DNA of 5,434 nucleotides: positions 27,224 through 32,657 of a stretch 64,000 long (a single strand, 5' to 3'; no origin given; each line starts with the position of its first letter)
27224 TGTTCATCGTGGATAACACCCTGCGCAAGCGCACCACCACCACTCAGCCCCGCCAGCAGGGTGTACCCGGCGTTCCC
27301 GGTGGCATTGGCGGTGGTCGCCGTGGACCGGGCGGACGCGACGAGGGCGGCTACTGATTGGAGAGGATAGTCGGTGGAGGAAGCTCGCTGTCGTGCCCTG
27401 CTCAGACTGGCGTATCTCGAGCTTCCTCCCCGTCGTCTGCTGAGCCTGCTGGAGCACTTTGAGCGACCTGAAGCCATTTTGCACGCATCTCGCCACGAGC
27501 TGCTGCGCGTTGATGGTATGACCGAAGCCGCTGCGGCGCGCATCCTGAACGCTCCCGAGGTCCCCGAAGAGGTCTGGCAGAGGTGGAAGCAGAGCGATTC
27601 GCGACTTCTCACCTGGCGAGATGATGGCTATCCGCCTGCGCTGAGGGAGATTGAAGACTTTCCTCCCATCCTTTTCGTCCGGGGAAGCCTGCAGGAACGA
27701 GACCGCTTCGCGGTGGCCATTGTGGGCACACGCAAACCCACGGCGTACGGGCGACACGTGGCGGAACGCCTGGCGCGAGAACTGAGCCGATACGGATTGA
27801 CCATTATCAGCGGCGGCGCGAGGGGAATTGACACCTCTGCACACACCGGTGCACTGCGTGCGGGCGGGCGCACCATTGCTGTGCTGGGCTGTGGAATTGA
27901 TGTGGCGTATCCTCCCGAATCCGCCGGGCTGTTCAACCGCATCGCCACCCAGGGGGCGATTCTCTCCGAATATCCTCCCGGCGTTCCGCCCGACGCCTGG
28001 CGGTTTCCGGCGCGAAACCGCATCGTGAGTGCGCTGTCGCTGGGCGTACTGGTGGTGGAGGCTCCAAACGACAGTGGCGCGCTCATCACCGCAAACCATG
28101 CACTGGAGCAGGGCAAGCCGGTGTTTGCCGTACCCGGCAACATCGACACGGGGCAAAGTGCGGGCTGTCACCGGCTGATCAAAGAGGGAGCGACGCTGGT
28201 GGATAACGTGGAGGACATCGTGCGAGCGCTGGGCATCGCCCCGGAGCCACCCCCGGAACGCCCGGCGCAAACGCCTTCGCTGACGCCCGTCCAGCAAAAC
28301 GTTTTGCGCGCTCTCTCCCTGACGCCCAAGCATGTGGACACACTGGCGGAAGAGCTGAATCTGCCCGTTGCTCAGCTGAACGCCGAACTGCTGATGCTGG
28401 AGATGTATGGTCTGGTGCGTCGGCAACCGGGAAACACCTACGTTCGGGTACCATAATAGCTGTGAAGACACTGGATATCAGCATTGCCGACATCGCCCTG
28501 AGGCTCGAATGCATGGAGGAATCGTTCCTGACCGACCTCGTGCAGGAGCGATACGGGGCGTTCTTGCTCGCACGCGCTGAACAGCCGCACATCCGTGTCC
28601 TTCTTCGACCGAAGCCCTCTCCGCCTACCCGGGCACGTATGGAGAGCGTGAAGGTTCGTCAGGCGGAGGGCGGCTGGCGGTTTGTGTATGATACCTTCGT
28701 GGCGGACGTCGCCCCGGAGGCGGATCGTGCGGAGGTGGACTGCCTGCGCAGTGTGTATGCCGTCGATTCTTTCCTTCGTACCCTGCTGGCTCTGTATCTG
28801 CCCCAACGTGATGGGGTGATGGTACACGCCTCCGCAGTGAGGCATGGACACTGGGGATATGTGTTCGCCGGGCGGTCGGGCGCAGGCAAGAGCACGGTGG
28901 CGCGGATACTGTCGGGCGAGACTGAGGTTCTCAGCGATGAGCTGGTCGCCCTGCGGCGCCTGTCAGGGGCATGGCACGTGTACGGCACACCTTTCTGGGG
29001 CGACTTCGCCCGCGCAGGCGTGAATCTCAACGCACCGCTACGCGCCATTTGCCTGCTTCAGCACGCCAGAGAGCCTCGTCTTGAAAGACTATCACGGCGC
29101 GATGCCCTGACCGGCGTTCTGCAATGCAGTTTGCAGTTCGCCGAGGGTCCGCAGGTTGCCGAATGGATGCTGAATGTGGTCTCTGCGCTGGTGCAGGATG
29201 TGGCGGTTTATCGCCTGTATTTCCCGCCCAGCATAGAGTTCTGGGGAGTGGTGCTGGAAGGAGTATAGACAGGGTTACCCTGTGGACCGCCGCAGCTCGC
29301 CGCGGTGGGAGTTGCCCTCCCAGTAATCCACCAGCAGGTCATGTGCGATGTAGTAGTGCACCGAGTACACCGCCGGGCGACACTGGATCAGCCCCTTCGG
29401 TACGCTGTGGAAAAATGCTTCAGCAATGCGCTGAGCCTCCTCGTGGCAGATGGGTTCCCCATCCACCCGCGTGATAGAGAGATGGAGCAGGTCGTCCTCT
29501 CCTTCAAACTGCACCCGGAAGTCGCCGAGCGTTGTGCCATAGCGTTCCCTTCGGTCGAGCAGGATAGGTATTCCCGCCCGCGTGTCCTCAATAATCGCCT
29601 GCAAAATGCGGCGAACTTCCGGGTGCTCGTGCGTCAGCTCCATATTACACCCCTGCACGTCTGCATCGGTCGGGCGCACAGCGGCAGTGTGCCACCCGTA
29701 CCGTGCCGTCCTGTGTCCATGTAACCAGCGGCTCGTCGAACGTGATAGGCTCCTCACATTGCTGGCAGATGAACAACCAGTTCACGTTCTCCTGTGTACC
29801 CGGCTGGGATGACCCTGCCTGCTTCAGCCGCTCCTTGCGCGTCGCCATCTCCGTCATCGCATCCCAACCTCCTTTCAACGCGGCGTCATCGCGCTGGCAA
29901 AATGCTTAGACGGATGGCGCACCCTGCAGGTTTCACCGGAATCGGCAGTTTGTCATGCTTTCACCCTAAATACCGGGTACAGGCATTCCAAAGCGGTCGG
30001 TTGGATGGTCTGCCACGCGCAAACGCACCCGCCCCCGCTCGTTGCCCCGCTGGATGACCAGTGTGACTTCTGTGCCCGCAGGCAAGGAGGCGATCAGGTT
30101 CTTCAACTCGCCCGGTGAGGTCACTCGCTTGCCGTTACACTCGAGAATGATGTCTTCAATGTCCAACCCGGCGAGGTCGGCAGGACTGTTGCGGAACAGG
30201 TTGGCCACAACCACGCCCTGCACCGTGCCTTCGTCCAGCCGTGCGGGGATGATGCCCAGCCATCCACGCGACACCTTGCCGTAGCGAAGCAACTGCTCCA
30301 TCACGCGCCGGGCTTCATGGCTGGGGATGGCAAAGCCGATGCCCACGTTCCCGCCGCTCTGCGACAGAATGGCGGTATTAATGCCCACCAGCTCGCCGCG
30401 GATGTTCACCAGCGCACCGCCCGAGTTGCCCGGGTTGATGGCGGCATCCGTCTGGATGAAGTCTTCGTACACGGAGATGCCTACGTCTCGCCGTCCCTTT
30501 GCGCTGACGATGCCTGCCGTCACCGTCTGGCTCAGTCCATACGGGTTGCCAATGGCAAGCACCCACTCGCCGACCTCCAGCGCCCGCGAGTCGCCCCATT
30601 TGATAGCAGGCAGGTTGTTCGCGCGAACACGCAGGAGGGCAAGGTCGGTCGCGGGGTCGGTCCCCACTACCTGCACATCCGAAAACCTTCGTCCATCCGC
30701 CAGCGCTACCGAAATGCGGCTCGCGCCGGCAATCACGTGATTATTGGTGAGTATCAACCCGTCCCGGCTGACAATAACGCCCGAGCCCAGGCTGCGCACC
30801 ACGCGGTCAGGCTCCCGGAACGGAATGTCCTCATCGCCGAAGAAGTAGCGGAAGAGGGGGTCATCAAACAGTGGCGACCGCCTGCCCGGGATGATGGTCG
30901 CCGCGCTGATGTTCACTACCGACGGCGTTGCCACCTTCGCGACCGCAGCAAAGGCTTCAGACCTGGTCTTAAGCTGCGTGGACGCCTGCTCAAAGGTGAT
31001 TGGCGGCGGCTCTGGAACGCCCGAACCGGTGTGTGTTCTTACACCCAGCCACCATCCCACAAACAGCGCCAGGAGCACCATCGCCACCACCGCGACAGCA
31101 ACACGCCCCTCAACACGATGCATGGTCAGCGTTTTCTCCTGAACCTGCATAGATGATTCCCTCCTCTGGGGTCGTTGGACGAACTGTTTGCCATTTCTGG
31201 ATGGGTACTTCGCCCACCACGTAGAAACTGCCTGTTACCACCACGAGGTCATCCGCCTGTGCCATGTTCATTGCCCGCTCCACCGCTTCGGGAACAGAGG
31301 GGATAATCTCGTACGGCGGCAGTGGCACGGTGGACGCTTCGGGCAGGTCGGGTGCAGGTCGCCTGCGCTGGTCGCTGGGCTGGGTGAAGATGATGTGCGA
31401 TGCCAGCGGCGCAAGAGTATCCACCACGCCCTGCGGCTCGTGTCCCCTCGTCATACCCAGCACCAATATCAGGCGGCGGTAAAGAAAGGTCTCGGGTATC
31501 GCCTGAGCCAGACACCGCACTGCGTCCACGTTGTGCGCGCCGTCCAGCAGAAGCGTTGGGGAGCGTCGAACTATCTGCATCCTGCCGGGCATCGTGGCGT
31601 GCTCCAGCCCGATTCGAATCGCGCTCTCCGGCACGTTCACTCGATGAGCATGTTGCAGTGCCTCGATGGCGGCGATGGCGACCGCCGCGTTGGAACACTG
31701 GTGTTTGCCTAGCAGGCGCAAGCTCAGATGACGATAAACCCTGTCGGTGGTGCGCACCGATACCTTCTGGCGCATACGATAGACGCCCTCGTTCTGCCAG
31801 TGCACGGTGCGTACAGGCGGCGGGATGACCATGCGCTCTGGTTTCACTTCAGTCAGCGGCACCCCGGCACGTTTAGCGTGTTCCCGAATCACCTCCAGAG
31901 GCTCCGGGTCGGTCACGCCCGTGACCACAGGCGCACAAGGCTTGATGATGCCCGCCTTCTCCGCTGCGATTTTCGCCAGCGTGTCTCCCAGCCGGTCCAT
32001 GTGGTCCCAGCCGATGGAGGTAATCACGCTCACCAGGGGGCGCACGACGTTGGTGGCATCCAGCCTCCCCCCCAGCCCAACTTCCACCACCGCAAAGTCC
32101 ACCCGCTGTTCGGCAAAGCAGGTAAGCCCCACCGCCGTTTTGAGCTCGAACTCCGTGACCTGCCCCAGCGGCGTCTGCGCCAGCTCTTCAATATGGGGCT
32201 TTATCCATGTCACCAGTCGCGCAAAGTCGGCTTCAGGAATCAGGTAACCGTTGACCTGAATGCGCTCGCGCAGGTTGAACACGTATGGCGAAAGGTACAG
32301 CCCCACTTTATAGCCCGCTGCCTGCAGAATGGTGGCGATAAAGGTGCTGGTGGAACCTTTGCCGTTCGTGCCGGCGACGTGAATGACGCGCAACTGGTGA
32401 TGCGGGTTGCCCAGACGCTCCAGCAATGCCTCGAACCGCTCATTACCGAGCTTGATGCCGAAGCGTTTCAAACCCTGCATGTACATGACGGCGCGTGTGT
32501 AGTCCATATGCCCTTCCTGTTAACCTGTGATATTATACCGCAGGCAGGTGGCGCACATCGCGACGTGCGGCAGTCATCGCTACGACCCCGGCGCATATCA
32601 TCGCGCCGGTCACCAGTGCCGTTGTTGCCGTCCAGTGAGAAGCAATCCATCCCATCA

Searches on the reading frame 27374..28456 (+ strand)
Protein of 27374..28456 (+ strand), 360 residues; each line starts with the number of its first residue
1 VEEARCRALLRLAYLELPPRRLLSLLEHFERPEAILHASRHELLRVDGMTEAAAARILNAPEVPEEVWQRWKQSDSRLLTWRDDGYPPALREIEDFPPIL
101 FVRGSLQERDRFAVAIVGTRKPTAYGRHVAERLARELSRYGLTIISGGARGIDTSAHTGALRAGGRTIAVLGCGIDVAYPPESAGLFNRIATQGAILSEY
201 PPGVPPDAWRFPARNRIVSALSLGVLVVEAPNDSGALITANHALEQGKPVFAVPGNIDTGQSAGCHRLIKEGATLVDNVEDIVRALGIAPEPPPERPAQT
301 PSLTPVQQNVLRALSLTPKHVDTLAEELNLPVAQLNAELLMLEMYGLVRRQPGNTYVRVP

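Call 63: search_protein_families(library=pfam, proteins=[window:27374-28456:+], max_evalue=0.0001)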
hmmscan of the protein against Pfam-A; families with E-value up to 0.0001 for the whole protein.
window:27374-28456:+ (360 aa): 5 families
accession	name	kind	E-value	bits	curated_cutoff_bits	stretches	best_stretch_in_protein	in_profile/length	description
PF02481.21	DNA_processg_A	-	2.5e-79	265.8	29.6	1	71-277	2-211/212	DNA recombination-mediator protein A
PF17782.7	DprA_WH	-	4.5e-17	62.3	22.9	1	294-354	1-61/61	DprA winged helix domain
PF18306.6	LDcluster4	-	1.6e-06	28.2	26.3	1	112-171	2-62/151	SLOG cluster4 family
PF13725.12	tRNA_bind_2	-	5.6e-05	23.4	27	1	300-339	100-139/233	Possible tRNA binding domain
PF14520.12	HHH_5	-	6.7e-05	23.7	27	0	19-59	12-53/57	Helix-hairpin-helix domain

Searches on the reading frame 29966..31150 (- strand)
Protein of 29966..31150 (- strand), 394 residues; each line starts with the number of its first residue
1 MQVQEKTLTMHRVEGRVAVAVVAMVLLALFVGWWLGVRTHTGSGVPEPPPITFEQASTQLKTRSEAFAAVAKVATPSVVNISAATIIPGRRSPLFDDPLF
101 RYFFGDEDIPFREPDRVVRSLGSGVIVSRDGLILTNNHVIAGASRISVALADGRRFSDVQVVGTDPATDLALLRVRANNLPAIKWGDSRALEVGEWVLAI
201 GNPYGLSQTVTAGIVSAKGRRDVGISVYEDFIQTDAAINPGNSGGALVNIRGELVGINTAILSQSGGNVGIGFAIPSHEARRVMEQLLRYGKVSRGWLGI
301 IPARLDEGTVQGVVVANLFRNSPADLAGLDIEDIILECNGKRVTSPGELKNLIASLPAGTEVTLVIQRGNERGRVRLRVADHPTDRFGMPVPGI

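Call 63: search_protein_families(library=pfam, proteins=[window:29966-31150:-], max_evalue=0.0001)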
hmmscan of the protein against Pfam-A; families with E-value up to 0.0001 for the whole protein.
window:29966-31150:- (394 aa): 6 families
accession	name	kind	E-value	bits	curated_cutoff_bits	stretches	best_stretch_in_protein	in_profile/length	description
PF13365.12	Trypsin_2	-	2.2e-35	122.9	27.6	1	122-257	1-144/144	Trypsin-like peptidase domain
PF00089.32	Trypsin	-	3.7e-21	76.4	20.6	1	122-281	27-217/220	Trypsin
PF13180.12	PDZ_2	-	1.6e-11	44.8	27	1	299-377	4-78/80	PDZ domain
PF17820.7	PDZ_6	-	7.1e-11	42.1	27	1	320-368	7-54/54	PDZ domain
PF00595.29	PDZ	-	2.8e-08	34.5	23.2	1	294-367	8-81/81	PDZ domain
PF10459.15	Peptidase_S46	-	2.9e-06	26.7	22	0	115-141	40-68/698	Peptidase S46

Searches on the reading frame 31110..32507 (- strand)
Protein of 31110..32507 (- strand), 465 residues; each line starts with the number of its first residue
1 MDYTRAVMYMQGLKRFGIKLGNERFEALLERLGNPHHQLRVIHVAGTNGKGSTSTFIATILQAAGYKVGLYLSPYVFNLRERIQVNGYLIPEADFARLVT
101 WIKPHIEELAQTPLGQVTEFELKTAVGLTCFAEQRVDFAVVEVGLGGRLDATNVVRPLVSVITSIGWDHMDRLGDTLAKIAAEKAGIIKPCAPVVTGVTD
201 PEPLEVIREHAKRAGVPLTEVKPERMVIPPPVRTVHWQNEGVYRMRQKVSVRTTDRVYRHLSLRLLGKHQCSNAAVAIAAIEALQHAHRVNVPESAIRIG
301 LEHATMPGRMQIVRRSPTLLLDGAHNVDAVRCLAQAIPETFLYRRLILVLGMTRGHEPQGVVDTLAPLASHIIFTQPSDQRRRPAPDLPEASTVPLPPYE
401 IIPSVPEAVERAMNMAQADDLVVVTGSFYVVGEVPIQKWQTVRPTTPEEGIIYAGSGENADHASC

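Call 63: search_protein_families(library=pfam, proteins=[window:31110-32507:-], max_evalue=0.0001)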
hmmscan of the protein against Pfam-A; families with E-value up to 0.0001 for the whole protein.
window:31110-32507:- (465 aa): 2 families
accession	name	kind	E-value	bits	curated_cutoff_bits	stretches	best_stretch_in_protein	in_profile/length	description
PF02875.26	Mur_ligase_C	-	9.8e-20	72.1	28.4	1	308-428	1-127/127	Mur ligase, glutamate ligase domain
PF08245.18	Mur_ligase_M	-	3.2e-17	63.6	24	1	44-280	1-199/200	Mur ligase middle domain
